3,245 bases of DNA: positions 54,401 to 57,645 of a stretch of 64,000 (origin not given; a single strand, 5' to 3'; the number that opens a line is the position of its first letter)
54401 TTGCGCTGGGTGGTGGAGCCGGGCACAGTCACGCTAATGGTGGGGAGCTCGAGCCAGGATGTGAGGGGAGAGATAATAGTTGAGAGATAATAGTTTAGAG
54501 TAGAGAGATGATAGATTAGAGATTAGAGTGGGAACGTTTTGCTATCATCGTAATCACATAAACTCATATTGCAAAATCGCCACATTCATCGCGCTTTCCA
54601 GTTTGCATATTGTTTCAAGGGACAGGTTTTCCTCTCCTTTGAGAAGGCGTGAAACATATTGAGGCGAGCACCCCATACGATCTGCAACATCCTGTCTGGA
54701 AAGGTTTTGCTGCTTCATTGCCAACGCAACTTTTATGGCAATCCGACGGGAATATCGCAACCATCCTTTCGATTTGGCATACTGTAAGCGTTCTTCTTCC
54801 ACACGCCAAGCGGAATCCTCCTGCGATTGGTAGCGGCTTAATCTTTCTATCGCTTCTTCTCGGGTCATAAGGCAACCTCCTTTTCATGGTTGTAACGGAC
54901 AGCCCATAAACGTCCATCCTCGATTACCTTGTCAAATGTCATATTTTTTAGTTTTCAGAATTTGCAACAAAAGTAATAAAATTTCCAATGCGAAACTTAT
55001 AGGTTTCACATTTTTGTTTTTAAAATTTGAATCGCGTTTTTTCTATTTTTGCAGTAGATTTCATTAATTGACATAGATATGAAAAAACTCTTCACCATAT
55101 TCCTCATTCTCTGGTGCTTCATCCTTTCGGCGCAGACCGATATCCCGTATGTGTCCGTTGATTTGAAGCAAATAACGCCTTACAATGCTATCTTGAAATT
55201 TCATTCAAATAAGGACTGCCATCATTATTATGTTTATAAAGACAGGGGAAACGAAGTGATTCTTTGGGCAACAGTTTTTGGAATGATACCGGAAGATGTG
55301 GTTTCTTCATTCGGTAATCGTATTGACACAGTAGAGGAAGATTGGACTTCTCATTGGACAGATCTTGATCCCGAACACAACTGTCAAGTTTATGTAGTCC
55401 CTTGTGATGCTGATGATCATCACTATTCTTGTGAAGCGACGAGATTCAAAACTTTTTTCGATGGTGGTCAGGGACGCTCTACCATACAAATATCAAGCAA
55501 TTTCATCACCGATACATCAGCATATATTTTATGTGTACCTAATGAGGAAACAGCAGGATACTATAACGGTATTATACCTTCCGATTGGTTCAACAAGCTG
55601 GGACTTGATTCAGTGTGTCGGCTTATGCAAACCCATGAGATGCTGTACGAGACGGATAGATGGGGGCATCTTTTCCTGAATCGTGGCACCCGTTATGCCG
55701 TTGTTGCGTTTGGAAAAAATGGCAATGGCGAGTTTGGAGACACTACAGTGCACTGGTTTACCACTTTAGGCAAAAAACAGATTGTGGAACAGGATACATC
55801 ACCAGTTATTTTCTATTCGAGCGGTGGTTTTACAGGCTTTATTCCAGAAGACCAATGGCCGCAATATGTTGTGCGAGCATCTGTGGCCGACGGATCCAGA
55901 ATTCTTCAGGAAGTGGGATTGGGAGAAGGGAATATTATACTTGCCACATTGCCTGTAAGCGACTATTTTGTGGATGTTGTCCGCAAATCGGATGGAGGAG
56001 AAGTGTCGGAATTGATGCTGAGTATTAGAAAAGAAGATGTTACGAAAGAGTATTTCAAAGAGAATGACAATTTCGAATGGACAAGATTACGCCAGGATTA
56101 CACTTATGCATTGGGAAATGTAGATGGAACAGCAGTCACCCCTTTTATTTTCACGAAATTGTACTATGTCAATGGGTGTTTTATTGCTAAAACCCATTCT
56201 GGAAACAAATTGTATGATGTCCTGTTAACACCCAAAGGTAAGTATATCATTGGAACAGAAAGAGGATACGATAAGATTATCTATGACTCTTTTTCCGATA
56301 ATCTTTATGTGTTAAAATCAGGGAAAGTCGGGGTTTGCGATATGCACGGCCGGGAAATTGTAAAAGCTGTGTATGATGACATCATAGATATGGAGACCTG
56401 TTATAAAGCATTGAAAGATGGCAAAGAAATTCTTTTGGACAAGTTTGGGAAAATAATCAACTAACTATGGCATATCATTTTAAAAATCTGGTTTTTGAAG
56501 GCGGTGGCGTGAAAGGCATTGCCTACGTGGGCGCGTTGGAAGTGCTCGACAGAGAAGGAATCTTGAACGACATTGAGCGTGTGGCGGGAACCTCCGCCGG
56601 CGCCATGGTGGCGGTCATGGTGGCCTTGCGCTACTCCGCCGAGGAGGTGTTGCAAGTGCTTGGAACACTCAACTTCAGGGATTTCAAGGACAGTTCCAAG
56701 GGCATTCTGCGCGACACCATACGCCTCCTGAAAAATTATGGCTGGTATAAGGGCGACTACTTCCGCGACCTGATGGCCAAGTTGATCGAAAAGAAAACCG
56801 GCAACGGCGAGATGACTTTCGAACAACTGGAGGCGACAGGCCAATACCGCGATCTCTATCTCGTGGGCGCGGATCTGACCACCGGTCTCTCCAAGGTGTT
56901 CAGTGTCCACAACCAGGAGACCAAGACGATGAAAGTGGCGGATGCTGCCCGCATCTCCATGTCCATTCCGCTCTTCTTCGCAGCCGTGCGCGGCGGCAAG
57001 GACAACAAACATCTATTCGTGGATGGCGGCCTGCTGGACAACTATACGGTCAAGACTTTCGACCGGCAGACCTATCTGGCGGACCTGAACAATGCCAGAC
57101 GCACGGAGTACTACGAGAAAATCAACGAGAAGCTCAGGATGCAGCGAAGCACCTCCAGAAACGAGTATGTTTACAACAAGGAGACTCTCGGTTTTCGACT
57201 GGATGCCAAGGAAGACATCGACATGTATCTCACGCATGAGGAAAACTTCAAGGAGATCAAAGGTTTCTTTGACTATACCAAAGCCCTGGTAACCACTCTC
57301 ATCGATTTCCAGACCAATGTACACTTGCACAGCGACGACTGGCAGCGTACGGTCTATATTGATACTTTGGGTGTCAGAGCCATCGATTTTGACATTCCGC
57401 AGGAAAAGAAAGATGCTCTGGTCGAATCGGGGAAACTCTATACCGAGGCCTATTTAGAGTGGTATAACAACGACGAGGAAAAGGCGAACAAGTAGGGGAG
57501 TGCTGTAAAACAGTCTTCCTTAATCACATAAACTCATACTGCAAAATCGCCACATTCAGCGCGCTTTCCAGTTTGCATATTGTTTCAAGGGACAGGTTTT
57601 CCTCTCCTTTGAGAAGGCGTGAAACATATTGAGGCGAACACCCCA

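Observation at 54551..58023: Two ~0.5-kb direct repeats, each a complete XRE-regulator cassette, bracket a patatin module and drive different cargo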

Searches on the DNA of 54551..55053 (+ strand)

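Call 6: search_dna_similar(query=window:54551-55053:+, collection=phages, mode=distant)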
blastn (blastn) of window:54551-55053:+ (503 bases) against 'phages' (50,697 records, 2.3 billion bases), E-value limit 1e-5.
No match.

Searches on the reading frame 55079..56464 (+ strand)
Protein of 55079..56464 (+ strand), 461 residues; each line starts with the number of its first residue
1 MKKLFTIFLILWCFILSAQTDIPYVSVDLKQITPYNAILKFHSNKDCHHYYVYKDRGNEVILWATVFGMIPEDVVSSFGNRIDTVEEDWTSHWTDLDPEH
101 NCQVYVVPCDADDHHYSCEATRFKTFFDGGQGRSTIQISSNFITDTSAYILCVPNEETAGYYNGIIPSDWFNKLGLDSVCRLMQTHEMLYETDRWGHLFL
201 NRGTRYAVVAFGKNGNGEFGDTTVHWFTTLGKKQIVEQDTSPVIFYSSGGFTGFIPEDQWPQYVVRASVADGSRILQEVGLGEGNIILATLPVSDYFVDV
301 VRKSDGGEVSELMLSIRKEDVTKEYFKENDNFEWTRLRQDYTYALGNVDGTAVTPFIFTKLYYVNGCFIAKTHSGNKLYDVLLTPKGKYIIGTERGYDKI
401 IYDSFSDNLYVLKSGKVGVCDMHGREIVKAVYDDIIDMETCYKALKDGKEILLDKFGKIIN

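Call 5: search_protein_families(library=pfam, proteins=[window:55079-56464:+], max_evalue=0.01)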
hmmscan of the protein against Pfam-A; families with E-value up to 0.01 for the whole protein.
window:55079-56464:+ (461 aa): 0 families

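Call 14: search_protein_families(library=ncbifam, proteins=[window:55079-56464:+], max_evalue=0.1)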
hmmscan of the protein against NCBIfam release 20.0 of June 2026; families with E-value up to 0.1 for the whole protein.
window:55079-56464:+ (461 aa): 0 families

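Call 15: search_protein_families(library=padloc, proteins=[window:55079-56464:+], max_evalue=0.1)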
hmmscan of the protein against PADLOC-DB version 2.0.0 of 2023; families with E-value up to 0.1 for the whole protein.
window:55079-56464:+ (461 aa): 0 families

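Call 51: search_protein_families(library=pfam, proteins=[window:55079-56464:+], max_evalue=10)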
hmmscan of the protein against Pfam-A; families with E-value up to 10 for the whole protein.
window:55079-56464:+ (461 aa): 1 family
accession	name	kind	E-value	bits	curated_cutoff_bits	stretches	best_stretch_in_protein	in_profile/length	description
PF14903.11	WG_beta_rep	-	0.024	15.1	25.6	1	418-435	2-19/35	WG containing repeat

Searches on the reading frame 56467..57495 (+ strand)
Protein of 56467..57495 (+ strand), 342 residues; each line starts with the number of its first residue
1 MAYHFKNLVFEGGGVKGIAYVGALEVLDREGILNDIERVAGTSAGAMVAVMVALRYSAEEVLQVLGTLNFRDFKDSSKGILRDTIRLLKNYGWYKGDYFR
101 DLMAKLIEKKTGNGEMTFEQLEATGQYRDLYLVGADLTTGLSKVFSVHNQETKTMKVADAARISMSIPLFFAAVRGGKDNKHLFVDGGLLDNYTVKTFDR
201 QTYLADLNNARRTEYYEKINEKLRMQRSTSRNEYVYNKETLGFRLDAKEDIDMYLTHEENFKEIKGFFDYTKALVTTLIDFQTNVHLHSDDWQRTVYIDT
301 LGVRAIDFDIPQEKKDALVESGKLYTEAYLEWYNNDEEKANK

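Call 5: search_protein_families(library=pfam, proteins=[window:56467-57495:+], max_evalue=0.01)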
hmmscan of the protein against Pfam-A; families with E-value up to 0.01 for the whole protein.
window:56467-57495:+ (342 aa): 1 family
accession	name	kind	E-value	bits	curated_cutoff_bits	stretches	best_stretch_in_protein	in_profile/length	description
PF01734.28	Patatin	-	1.5e-29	104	27.7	1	8-198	1-190/191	Patatin-like phospholipase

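Call 14: search_protein_families(library=ncbifam, proteins=[window:56467-57495:+], max_evalue=0.1)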
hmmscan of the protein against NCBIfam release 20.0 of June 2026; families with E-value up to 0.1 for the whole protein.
window:56467-57495:+ (342 aa): 4 families
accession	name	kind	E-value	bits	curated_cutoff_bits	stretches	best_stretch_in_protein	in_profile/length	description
NF043045.1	T4SS_VpdC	equivalog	6.5e-16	57.5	1000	1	6-202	306-512/880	Dot/Icm T4SS effector VpdC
NF041079.1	CBASS_lipase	equivalog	1.7e-13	50.5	200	1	5-192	1-178/317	CBASS cGAMP-activated phospholipase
NF053870.1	DS2_1_antiphage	equivalog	1.9e-05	24.2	400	1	8-63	3-61/299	anti-phage phospholipase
NF007623.0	PRK10279.1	equivalog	0.0077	15.5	272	1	10-54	10-52/301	patatin-like phospholipase RssA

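Call 15: search_protein_families(library=padloc, proteins=[window:56467-57495:+], max_evalue=0.1)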
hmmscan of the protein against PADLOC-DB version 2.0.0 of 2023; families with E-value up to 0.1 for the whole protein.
window:56467-57495:+ (342 aa): 4 families
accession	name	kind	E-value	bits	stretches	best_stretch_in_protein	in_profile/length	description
PDLC00758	Effector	-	2.7e-15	54.5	1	4-192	5-186/331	Phospholipase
PDLC00757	Effector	-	2.9e-12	44.6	1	4-192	9-191/331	Phospholipase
PDLC00755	Effector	-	4.3e-06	24.1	1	4-64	10-73/311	Phospholipase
PDLC00756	Effector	-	0.0053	14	1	124-192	60-130/280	Phospholipase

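Call 17: find_encoding_contigs(protein=window:56467-57495:+, flank=8000, max_places=10)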
Protein window:56467-57495:+ (342 aa): 1 contig read that carries it; 1 place shown.
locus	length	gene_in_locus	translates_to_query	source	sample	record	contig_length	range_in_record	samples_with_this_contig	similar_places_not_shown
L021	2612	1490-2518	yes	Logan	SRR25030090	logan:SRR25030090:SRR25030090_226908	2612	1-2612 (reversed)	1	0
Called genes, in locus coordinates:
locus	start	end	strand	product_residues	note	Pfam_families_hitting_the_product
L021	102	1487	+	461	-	-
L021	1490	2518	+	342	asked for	PF01734:Patatin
